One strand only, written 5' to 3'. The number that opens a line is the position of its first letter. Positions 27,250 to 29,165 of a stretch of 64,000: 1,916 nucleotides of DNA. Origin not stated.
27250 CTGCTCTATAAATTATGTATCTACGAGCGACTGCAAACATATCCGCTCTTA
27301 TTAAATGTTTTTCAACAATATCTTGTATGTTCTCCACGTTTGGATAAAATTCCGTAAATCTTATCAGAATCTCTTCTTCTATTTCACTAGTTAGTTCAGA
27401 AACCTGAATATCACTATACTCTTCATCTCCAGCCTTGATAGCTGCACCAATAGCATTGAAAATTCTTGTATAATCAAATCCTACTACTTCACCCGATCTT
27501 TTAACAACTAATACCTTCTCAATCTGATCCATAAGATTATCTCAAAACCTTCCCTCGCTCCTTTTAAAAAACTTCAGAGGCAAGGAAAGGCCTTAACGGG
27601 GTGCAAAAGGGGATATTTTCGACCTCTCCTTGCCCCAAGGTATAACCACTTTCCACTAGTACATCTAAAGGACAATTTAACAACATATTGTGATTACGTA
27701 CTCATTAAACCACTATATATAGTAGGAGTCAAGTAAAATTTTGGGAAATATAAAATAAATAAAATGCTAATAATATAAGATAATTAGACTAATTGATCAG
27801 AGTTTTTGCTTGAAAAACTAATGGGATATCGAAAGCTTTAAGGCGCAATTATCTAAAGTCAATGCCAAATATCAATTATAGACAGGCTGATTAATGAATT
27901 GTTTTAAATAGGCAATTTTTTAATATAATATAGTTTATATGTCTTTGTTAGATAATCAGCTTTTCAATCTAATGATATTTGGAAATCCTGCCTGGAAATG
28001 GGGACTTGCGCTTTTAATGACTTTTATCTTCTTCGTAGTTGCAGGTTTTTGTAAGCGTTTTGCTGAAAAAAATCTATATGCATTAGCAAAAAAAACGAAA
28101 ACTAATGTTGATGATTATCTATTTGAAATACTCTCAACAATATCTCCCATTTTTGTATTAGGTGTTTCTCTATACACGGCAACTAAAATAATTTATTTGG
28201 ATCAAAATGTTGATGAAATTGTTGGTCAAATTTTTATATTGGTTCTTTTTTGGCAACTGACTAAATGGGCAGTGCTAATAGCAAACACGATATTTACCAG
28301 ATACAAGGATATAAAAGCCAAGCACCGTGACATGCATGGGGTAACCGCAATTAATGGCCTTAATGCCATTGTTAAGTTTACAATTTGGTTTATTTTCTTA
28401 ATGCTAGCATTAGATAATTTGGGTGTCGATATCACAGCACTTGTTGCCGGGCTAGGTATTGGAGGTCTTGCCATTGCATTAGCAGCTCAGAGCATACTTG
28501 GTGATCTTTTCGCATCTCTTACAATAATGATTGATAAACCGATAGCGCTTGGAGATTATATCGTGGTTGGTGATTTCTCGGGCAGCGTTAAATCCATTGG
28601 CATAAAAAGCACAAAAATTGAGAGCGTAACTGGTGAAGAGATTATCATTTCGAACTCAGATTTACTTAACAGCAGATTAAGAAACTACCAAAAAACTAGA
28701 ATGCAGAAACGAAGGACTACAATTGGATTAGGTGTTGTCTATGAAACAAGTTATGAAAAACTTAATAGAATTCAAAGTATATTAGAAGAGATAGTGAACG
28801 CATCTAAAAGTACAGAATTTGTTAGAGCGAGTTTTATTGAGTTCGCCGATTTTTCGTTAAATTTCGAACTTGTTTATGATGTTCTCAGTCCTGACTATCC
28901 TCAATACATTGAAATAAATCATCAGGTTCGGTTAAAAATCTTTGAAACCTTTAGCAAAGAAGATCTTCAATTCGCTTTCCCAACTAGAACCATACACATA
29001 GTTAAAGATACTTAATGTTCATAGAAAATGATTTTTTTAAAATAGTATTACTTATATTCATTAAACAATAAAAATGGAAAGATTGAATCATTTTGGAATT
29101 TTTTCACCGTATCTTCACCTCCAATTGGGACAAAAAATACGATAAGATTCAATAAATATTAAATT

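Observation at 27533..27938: nrdAB leader: tandem NrdR-box candidates followed by a GC-rich structured RNA with mutually exclusive helices and a U-tract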

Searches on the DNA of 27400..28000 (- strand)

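Call 4: search_rna_families(source=window, start=27400, end=28000, threshold=evalue, max_evalue=10, show_alignments=3)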
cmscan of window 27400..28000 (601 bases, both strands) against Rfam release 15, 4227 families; matches with E-value up to 10: 8.
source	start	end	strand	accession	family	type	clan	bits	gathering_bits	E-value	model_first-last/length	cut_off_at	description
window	27580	27687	-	RF02512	PYLIS_5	Cis-reg;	-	19.6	60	1.2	1-100/100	no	Pyrrolysine insertion sequence transposase 1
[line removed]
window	27871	27931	+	RF02362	Yfr10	Gene; sRNA;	-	16.9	43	10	1-78/78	no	Cyanobacterial functional RNA 10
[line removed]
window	27779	27854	+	RF00005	tRNA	Gene; tRNA;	CL00001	14.7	29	4.8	1-71/71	no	tRNA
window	27540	27678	+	RF01909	CDKN2B-AS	Gene; lncRNA;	-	14.2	80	4.7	1-150/150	no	CDKN2B antisense RNA 1 intronic convserved region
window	27575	27638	-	RF04156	MIR2670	Gene; miRNA;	-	12.8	117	4.9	1-200/200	no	MIR2670 microRNA precursor family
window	27936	27966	-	RF02089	CLRN1-AS1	Gene; lncRNA;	-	9.6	48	9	49-79/79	no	CLRN1 antisense RNA 1 conserved region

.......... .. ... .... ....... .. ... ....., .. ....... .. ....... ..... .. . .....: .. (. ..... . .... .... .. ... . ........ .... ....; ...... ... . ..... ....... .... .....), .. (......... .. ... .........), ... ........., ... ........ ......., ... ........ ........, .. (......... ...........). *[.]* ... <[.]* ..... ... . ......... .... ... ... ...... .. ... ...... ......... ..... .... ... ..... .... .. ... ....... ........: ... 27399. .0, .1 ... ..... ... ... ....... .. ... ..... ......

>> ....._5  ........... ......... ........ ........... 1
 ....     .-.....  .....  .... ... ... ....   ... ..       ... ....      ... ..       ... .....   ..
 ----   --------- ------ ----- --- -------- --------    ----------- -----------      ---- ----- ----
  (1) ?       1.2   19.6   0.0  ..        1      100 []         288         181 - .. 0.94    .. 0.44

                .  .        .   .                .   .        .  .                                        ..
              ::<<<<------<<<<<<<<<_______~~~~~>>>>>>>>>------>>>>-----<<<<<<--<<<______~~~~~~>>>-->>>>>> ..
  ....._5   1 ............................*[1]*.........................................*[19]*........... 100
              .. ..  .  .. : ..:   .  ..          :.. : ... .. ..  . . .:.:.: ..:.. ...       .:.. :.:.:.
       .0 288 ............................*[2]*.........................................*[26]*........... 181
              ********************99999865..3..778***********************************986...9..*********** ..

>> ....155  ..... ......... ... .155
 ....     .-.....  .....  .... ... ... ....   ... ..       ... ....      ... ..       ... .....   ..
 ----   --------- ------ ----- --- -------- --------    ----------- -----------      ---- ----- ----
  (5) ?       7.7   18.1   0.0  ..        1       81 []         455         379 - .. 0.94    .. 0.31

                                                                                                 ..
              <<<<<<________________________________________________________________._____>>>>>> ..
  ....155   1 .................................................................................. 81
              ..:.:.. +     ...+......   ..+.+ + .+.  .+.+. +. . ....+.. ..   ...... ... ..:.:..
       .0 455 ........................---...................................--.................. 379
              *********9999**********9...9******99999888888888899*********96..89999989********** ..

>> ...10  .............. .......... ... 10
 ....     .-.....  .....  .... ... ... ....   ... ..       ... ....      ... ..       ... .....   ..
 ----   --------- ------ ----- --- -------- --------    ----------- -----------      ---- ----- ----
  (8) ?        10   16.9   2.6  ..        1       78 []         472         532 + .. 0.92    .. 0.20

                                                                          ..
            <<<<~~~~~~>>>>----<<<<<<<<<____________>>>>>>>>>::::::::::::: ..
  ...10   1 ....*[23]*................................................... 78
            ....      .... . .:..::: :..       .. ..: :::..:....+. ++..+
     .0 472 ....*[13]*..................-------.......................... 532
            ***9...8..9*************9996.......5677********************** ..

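Call 43: build_rna_model(alignment_id=A2)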
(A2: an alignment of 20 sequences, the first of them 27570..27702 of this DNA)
Model R1 built from alignment A2 (20 sequences, 146 columns); structure: RNAalifold consensus.
model positions 132; base pairs 21; branch points 1; effective number of sequences 1.82; information 0.59 bits per position. Calibrated on 0.2 Mb of random sequence (short: E-values are rough).
structure used (alignment columns):
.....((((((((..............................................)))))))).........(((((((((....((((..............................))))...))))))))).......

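Call 44: search_with_rna_model(model_id=R1, sources=[window, L001, L002, L003, L004, L005, L006, L007, L008, L009, L010, L011, L012, L013, L014, L015, L016, L017, L018, L019, L020, L032, L034, L046, L050, L057, L063, L067, L078, L081, L083, L084, L085, L086, L087, L088, L089, L090, L091, L092, L093, L094, L095, L096, L097, L098, L099, L100, L101, L102, L103, L104, L105, L106, L107, L108, L109, L110, L111, L112, L113, L114, L115, L116, L117, L118, L119, L120, L121, L122, L123, L124, L125], max_evalue=1, make_alignment=true)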
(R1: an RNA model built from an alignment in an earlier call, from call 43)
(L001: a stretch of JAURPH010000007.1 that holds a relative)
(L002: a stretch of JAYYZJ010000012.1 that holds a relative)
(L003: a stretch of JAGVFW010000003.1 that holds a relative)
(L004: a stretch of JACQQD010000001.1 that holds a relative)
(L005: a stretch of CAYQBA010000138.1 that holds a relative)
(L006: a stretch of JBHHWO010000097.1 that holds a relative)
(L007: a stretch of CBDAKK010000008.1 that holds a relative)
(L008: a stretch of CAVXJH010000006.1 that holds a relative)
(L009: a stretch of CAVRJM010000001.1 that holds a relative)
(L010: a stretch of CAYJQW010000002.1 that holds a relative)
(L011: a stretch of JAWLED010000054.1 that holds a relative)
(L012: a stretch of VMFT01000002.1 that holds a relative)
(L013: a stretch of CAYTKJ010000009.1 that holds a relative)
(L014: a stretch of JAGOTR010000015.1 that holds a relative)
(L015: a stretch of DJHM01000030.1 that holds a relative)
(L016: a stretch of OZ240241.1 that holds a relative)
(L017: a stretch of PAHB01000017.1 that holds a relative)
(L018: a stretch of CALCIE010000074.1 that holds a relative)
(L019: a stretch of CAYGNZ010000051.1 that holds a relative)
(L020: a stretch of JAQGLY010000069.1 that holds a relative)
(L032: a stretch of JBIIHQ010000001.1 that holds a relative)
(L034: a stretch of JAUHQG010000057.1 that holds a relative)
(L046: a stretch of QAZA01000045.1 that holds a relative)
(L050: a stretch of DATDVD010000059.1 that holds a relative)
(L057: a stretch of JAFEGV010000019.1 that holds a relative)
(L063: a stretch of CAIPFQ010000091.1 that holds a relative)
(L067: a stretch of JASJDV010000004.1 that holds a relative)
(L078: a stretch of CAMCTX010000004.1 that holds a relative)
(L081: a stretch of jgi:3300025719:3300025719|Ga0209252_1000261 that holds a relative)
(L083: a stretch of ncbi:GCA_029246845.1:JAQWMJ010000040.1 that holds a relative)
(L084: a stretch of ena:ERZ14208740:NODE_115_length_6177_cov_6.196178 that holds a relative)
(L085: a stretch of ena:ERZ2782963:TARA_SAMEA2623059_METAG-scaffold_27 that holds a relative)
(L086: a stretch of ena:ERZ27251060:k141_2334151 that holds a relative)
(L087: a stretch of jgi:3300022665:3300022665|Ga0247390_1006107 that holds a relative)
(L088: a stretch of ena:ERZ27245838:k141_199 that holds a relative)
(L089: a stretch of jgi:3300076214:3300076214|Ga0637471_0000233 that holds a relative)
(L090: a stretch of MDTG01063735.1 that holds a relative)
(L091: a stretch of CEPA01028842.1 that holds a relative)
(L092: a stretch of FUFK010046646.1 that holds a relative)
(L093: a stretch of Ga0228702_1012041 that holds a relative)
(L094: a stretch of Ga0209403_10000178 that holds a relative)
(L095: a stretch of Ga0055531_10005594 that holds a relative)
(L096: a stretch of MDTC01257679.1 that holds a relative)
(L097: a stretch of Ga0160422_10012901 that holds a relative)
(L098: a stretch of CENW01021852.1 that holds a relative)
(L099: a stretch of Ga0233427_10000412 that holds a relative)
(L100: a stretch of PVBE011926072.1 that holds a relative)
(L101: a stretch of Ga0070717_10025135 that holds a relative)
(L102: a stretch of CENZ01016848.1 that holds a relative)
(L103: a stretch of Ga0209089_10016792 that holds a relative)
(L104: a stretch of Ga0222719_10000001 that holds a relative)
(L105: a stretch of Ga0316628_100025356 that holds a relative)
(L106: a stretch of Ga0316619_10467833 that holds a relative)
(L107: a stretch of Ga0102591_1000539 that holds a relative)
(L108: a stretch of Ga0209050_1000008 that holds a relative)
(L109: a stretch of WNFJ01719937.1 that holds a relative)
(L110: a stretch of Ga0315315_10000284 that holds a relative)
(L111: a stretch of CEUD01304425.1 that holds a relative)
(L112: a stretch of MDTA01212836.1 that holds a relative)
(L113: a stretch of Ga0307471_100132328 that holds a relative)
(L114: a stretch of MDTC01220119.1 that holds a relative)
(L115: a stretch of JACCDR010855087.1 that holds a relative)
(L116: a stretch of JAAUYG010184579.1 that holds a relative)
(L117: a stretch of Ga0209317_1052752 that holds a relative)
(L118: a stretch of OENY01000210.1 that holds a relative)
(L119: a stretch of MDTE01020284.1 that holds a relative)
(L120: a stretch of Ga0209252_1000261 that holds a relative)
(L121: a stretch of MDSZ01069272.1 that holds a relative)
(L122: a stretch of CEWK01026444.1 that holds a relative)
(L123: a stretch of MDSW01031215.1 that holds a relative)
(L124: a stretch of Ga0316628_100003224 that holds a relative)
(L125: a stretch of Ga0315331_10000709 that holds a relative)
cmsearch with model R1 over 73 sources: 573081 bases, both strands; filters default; matches with E-value up to 1: 30.
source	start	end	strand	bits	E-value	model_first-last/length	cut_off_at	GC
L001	2835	2966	+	137.6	2.3e-20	1-132/132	no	0.36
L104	46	177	-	137.6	2.3e-20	1-132/132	no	0.36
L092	1756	1887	+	135.5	5.4e-20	1-132/132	no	0.36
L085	1351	1480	+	135.4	5.6e-20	1-132/132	no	0.34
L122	863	992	-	135.4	5.6e-20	1-132/132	no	0.34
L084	1351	1480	+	135.3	5.8e-20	1-132/132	no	0.35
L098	7442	7571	+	134.5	8e-20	1-132/132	no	0.36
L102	816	955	+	134.5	8e-20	1-132/132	no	0.35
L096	5842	5973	-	129.1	6.5e-19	1-132/132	no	0.38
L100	2816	2947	+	129.1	6.5e-19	1-132/132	no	0.38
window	27570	27702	-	129.1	6.7e-19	1-132/132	no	0.42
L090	7219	7357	-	129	7e-19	1-132/132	no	0.35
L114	9613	9751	-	129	7e-19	1-132/132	no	0.35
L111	781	912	+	128.4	8.8e-19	1-132/132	no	0.38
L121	1306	1444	-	128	1e-18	1-132/132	no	0.35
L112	11250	11379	-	126.9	1.6e-18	1-132/132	no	0.35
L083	1339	1477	+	126.8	1.6e-18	1-132/132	no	0.33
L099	1294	1432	-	126.3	2e-18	1-132/132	no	0.34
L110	10056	10194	-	123.8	5.4e-18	1-132/132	no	0.36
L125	2385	2523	-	123.8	5.4e-18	1-132/132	no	0.36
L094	1055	1192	-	122.3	9.8e-18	1-132/132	no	0.33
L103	3832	3969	+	122.3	9.8e-18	1-132/132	no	0.33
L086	828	960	+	121.4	1.4e-17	1-132/132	no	0.34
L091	810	942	-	121.4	1.4e-17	1-132/132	no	0.34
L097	697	829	+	121.4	1.4e-17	1-132/132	no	0.34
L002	2844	2974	+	121.2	1.5e-17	1-132/132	no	0.36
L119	3544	3674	+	121.2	1.5e-17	1-132/132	no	0.36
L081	1341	1478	+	118.2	4.9e-17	1-132/132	no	0.37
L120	1918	2055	-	118.2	4.9e-17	1-132/132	no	0.37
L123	1509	1640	-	111.6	6.5e-16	1-132/132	no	0.38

Alignment A3: 30 matches aligned to the model, 145 columns, each read 5' to 3' on its own strand. Consensus structure (alignment columns), stored with it:
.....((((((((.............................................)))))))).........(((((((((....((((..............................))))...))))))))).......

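Call 64: search_with_rna_model(model_id=R1, sources=[L126, L127, L128, L129, L130, L131, L132, L133, L134, L135], max_evalue=10)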
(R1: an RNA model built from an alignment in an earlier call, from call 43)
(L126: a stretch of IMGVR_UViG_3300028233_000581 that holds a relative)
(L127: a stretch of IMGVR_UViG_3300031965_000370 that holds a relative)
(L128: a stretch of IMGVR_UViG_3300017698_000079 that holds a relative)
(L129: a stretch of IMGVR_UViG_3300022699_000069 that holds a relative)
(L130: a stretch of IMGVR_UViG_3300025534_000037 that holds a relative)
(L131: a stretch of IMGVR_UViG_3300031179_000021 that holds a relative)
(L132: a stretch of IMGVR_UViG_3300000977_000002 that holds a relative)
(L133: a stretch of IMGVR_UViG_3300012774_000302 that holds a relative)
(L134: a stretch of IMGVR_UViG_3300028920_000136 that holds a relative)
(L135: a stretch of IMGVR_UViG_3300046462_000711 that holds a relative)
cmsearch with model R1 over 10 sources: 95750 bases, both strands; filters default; matches with E-value up to 10: 4.
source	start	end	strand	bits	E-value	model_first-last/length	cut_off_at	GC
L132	9923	10023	-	16.5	2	1-132/132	no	0.37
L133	2336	2468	-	15.4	3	1-132/132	no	0.41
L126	3764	3782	+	12.6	9.1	91-109/132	no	0.53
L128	8775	8802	-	12.5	9.3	82-110/132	no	0.46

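Call 73: search_with_rna_model(model_id=R1, sources=[L136, L137, L138], max_evalue=1, show_alignments=3)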
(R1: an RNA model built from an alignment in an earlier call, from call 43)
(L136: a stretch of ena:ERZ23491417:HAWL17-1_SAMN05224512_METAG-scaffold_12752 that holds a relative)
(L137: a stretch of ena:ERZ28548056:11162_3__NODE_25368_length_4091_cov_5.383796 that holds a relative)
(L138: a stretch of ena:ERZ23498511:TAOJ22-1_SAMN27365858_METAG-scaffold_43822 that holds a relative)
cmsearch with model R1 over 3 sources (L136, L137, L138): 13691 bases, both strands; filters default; matches with E-value up to 1: 4.
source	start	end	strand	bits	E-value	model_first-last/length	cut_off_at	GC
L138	1334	1465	+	137.6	5.5e-22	1-132/132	no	0.36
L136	1341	1478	+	118.2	1.2e-18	1-132/132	no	0.37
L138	1393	1537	-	19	0.1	1-132/132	no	0.34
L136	1407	1540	-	15.9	0.35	1-132/132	no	0.4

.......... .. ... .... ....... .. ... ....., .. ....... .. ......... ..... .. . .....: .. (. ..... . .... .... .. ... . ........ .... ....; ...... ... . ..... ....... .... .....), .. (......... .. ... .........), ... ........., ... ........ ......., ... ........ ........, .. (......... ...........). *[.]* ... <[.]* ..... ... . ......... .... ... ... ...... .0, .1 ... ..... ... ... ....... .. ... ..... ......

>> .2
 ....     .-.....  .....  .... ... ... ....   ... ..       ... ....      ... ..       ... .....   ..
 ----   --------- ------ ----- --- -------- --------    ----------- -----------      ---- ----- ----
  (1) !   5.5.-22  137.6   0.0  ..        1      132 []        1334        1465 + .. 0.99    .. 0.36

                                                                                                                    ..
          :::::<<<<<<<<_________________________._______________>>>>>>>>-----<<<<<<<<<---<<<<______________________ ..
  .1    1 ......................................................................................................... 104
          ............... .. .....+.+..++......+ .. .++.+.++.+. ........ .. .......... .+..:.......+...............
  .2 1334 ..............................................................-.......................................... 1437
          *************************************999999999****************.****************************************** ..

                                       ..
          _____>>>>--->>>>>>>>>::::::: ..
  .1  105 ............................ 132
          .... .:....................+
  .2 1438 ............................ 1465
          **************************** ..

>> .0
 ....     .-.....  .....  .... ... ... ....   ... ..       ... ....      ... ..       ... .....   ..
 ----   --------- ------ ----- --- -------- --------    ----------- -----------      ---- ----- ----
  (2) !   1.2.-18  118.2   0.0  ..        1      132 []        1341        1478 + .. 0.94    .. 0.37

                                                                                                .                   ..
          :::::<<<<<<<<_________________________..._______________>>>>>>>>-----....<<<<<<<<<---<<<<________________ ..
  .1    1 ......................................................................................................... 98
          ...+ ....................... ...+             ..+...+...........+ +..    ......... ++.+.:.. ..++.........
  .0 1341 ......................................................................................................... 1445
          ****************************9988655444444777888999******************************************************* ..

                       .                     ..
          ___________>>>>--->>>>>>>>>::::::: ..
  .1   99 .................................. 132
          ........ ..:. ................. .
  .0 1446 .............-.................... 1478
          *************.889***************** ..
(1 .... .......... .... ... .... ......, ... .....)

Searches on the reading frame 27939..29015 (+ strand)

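Call 5: search_protein_families(library=pfam, proteins=[window:27939-29015:+])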
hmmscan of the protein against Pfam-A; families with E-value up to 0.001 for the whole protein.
window:27939-29015:+ (358 aa): 3 families
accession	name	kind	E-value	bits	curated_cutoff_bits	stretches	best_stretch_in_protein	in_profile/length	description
PF00924.24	MS_channel_2nd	-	1.4e-18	67.1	20.2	1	186-251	2-67/68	Mechanosensitive ion channel, beta-domain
PF21088.3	MS_channel_1st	-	1.7e-11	44.3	23.1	1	144-184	2-42/42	Mechanosensitive ion channel, transmembrane helices 2/3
PF21082.3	MS_channel_3rd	-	6.8e-08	33.3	21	1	265-345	6-88/88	Mechanosensitive ion channel MscS, C-terminal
